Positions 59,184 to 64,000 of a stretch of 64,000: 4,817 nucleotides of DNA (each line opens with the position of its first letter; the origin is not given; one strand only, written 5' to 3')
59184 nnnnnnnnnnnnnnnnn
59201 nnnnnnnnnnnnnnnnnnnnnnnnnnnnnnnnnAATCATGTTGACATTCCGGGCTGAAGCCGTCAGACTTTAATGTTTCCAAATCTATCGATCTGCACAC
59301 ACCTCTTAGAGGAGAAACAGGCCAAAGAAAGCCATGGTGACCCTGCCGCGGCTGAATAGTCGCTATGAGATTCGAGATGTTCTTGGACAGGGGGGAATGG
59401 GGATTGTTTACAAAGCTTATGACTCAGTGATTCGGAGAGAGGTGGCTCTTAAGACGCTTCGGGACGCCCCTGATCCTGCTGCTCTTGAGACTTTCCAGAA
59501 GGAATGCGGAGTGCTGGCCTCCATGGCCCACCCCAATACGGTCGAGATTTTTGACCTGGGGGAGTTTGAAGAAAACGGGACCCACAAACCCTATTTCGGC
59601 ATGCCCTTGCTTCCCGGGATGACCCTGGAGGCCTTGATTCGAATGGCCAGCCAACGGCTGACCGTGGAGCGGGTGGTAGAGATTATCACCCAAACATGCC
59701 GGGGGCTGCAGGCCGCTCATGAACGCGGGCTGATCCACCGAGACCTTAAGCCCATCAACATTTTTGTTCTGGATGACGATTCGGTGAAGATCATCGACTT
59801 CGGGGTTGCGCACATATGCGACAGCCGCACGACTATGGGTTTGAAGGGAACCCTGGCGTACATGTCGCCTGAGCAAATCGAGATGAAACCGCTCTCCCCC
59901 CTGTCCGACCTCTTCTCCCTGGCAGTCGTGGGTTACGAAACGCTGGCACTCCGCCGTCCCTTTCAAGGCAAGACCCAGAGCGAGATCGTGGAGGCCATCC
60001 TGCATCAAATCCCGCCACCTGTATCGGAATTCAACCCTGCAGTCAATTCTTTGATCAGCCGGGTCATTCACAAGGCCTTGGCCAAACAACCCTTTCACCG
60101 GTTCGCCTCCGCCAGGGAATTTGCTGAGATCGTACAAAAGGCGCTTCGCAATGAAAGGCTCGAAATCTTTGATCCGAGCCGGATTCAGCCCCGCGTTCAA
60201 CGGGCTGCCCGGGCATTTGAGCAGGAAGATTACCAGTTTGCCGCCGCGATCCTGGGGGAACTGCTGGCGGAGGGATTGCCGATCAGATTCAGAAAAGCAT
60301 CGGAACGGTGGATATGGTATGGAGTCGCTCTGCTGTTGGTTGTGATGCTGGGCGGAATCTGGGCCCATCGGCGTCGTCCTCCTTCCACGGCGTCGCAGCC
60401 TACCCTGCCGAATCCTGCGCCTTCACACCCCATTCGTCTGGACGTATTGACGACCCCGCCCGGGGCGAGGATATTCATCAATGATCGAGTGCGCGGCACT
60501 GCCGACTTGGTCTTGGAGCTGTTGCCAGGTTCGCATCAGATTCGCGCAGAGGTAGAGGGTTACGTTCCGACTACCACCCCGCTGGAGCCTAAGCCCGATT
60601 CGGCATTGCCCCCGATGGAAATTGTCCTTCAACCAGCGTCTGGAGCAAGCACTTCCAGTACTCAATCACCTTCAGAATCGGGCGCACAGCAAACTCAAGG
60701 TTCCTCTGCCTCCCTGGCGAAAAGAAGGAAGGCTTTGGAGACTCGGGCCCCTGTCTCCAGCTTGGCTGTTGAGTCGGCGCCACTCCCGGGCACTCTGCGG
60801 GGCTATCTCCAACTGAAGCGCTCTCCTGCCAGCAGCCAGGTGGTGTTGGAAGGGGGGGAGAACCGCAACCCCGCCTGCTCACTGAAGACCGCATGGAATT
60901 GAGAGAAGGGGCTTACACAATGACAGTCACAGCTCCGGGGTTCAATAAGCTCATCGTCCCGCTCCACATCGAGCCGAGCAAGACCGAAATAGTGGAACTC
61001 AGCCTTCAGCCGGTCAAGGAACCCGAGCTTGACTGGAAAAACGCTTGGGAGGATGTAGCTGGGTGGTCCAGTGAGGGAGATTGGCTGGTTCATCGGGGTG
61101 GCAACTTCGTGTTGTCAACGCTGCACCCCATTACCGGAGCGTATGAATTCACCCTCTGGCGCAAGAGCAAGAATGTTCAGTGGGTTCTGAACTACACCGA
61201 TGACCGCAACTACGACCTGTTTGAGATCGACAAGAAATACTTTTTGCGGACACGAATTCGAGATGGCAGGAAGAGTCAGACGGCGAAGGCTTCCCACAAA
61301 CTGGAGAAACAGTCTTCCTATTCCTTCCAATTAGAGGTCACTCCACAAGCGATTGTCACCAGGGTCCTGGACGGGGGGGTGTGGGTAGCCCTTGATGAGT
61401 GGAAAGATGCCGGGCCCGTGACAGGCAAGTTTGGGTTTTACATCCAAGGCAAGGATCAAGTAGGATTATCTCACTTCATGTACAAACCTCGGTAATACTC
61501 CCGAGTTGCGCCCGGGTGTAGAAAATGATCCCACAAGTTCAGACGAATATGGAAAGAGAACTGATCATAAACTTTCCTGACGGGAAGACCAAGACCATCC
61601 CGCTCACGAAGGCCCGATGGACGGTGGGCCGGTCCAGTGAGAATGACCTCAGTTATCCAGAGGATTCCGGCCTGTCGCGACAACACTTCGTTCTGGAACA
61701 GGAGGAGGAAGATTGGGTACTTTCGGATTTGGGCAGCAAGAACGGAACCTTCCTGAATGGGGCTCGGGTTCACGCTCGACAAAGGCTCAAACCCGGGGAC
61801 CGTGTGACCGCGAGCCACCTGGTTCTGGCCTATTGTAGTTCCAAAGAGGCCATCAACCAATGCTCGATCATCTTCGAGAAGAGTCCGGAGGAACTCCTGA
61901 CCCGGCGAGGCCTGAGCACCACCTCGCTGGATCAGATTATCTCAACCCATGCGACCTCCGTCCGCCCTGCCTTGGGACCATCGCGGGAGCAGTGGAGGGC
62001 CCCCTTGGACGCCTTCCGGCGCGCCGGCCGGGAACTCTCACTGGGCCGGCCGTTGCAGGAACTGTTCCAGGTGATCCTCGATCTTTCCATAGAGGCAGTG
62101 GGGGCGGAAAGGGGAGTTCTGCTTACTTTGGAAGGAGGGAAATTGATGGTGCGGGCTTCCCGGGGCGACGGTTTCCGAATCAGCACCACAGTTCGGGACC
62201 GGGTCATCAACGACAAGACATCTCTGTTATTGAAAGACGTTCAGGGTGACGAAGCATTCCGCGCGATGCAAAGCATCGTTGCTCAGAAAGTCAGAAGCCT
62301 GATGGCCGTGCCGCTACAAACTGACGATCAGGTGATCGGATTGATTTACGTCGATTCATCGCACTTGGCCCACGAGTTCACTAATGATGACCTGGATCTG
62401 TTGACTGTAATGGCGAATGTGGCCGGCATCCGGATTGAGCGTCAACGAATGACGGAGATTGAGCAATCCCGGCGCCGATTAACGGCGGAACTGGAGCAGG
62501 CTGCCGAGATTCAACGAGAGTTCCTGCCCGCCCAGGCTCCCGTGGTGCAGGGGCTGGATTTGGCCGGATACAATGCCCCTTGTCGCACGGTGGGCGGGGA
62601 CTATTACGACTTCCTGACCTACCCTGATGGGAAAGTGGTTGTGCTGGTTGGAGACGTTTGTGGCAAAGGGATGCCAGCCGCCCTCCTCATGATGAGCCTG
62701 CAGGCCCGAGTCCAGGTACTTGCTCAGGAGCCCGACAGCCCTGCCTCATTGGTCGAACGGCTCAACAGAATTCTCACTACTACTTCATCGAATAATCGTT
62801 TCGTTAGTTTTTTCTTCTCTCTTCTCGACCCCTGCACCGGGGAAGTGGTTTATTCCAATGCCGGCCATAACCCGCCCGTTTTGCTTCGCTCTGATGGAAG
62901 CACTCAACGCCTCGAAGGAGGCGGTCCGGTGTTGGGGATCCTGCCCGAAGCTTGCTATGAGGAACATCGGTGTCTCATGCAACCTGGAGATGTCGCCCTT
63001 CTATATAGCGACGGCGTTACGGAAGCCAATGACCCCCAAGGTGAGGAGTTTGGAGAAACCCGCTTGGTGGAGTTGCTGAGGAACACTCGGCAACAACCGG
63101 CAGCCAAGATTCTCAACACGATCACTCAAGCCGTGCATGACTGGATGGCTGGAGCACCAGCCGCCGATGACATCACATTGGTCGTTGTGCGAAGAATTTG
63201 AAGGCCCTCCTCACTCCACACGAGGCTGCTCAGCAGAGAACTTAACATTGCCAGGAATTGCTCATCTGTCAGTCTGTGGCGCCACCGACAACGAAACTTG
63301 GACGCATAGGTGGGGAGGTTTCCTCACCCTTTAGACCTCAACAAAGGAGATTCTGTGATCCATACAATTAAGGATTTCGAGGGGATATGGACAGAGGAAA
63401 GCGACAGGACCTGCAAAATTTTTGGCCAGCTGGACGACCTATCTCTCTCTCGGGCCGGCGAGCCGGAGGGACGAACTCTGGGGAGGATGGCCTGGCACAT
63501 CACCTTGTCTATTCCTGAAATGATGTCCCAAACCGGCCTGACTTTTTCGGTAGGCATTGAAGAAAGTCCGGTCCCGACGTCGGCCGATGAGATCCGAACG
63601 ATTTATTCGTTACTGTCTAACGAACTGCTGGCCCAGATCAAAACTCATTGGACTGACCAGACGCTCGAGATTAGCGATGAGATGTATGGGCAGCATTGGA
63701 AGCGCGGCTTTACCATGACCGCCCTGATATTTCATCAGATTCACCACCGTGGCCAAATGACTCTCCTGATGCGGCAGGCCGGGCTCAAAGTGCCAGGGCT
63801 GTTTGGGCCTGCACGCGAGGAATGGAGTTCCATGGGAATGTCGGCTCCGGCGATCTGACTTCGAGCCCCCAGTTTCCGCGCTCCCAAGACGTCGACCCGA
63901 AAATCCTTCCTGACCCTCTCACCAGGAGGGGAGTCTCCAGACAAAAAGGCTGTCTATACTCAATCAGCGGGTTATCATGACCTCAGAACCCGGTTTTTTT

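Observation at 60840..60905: Ser/Thr kinase-PEGA gene and downstream DUF1080-like ORF are one gene split at a G7 homopolymer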

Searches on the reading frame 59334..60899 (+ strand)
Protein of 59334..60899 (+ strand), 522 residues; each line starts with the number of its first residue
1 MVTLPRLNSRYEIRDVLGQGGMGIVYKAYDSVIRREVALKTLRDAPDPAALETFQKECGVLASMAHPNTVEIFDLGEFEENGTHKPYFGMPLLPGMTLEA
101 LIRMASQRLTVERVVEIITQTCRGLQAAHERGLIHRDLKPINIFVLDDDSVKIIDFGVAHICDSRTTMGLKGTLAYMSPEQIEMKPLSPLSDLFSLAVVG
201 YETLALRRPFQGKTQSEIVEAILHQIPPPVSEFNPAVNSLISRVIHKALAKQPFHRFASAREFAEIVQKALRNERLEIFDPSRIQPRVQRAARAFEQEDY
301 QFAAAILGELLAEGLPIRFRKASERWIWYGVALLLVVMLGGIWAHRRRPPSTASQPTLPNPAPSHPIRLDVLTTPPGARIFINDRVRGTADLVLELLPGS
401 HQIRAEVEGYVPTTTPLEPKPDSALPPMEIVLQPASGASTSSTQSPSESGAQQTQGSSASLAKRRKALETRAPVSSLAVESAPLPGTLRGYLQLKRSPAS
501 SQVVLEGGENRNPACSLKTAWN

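Call 5: search_protein_families(library=pfam, proteins=[window:59334-60899:+], max_evalue=1)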
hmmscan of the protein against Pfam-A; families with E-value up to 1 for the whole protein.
window:59334-60899:+ (522 aa): 10 families
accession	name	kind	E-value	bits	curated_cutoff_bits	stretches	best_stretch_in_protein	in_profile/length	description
PF00069.31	Pkinase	-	8.4e-44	150.4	31.7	1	11-258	1-253/263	Protein kinase domain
PF07714.23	PK_Tyr_Ser-Thr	-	8.4e-30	104.4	23.1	1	13-253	3-249/258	Protein tyrosine and serine/threonine kinase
PF08308.17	PEGA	-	6.2e-06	26.5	20.8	1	369-421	4-57/71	PEGA domain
PF03109.22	ABC1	-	9e-05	22.2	22.9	1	83-166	140-221/244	ABC1 atypical kinase-like domain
PF01636.29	APH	-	0.002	18.4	23.2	1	125-161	162-199/239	Phosphotransferase enzyme family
PF03477.21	ATP-cone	-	0.011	16.7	25.8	1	272-310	6-46/88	ATP cone domain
PF01163.29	RIO1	-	0.013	15.5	22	1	115-158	107-150/187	RIO domain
PF17667.7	Pkinase_fungal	-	0.042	13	24.1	1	113-193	287-376/387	Fungal protein kinase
PF06293.20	Kdo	-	0.19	11.6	21.3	1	107-156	114-166/207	Lipopolysaccharide kinase (Kdo/WaaP) family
PF09106.17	SelB-wing_2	-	0.31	11.6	22.3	0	91-115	12-36/57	Elongation factor SelB, winged helix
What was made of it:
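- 59334..60902 (+): Truncated kinase ORF (522 aa). It ends in a 14-residue out-of-frame tail, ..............*. Pfam Pkinase E 8e-44 and PEGA E 6e-6 (call 5).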

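Call 8: find_encoding_contigs(protein=window:59334-60899:+, flank=5000)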
Protein window:59334-60899:+ (522 aa): 1 contig read that carries it; 1 place shown.
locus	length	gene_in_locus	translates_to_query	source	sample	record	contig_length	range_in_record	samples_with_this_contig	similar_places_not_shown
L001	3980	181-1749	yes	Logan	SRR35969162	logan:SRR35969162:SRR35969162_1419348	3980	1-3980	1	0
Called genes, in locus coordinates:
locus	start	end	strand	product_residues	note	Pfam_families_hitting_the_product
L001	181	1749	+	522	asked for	PF00069:Pkinase, PF07714:PK_Tyr_Ser-Thr, PF03109:ABC1 (faint), PF08308:PEGA (weak)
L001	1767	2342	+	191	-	-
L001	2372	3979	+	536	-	?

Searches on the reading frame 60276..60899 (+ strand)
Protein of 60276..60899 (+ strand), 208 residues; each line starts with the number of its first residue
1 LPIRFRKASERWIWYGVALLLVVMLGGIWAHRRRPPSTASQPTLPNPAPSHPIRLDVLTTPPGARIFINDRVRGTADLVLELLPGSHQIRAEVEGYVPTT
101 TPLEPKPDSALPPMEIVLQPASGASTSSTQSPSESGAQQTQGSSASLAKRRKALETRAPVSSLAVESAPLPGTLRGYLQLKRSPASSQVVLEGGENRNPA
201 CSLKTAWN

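Call 31: find_homologous_proteins(query=window:60276-60899:+, max_evalue=0.001)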
Query seq(208 aa): 902 candidates shared short words with the query, none scored E <= 0.001.
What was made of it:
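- Tried and rejected: It returned no hits at all, not even the protein itself (call 31).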

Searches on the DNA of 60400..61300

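Call 54: search_rna_families(source=window, start=60400, end=61300, threshold=evalue, max_evalue=1)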
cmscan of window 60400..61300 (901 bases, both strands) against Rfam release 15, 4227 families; matches with E-value up to 1: 0.
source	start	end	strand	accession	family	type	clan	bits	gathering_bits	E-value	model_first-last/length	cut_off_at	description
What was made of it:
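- On Programmed -1 ribosomal frameshift: No Rfam hit (call 54).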

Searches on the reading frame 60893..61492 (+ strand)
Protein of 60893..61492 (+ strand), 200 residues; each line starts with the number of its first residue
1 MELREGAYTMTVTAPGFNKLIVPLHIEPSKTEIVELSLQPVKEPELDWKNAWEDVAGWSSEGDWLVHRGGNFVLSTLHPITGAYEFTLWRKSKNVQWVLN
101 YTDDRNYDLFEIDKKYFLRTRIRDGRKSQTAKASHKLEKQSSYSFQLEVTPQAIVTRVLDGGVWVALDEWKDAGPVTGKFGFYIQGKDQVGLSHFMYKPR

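Call 5: search_protein_families(library=pfam, proteins=[window:60893-61492:+], max_evalue=1)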
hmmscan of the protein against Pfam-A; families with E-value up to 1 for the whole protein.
window:60893-61492:+ (200 aa): 1 family
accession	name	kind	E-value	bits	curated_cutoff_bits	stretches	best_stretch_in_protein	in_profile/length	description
PF13620.12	CarboxypepD_reg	-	0.016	16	32.3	1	3-38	45-81/82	Carboxypeptidase regulatory-like domain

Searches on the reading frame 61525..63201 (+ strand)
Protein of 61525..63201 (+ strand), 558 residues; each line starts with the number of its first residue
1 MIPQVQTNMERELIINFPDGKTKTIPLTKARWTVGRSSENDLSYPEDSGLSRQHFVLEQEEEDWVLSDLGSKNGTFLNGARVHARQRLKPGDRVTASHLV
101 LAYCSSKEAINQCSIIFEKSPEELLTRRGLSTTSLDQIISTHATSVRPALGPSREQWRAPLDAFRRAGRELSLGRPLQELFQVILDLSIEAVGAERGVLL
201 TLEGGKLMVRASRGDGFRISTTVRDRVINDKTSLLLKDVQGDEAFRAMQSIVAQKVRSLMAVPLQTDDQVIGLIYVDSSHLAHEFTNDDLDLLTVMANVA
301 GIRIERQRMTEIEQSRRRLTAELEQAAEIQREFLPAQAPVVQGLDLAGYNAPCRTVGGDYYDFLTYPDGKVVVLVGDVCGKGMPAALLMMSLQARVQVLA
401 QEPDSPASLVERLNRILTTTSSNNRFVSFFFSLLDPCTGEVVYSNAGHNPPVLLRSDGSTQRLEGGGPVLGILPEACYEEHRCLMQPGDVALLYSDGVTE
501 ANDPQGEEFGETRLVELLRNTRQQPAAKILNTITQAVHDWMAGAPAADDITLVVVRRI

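Call 62: search_protein_families(library=pfam, proteins=[window:61525-63198:+], max_evalue=0.001)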
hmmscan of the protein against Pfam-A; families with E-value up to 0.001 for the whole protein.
window:61525-63198:+ (558 aa): 6 families
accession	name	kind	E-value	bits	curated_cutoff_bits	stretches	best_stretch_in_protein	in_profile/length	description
PF07228.17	SpoIIE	-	3.4e-55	187.4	25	1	367-557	1-191/192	Stage II sporulation protein E (SpoIIE)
PF00498.31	FHA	-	3.1e-18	66.4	20.7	1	32-95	1-65/67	FHA domain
PF01590.32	GAF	-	8.7e-15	55.9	22.4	1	177-304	2-133/133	GAF domain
PF16697.10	Yop-YscD_cpl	-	1.3e-14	54.6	33.2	1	22-103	9-90/94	Inner membrane component of T3SS, cytoplasmic domain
PF13185.12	GAF_2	-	2e-11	44.7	28.6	1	175-305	2-136/136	GAF domain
PF13492.12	GAF_3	-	2.6e-11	44.5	27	1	177-306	2-129/129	GAF domain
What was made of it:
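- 61525..63201 (+): Conserved neighbour gene encoding an FHA-GAF-SpoIIE/PP2C phosphatase. It is the likely partner of the kinase and is syntenic in all relatives examined. Pfam (call 62).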

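Call 69: find_encoding_contigs(protein=window:61525-63201:+, flank=6000, max_places=10)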
Protein window:61525-63201:+ (558 aa): no gene with exactly this product is on record in the collection.

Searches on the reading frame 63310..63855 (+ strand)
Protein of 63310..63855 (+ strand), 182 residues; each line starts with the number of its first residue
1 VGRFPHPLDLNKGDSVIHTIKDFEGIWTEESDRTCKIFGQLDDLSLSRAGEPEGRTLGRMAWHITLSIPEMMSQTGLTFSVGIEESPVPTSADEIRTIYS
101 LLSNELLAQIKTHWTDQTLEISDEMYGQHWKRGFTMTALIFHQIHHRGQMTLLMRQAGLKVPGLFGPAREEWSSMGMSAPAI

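Call 62: search_protein_families(library=pfam, proteins=[window:63310-63855:+], max_evalue=0.001)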
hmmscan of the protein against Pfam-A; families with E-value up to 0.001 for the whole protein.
window:63310-63855:+ (182 aa): 1 family
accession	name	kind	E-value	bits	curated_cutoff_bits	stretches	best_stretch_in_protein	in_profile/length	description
PF05163.17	DinB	-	1.2e-17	64.8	23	1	27-172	12-160/165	DinB family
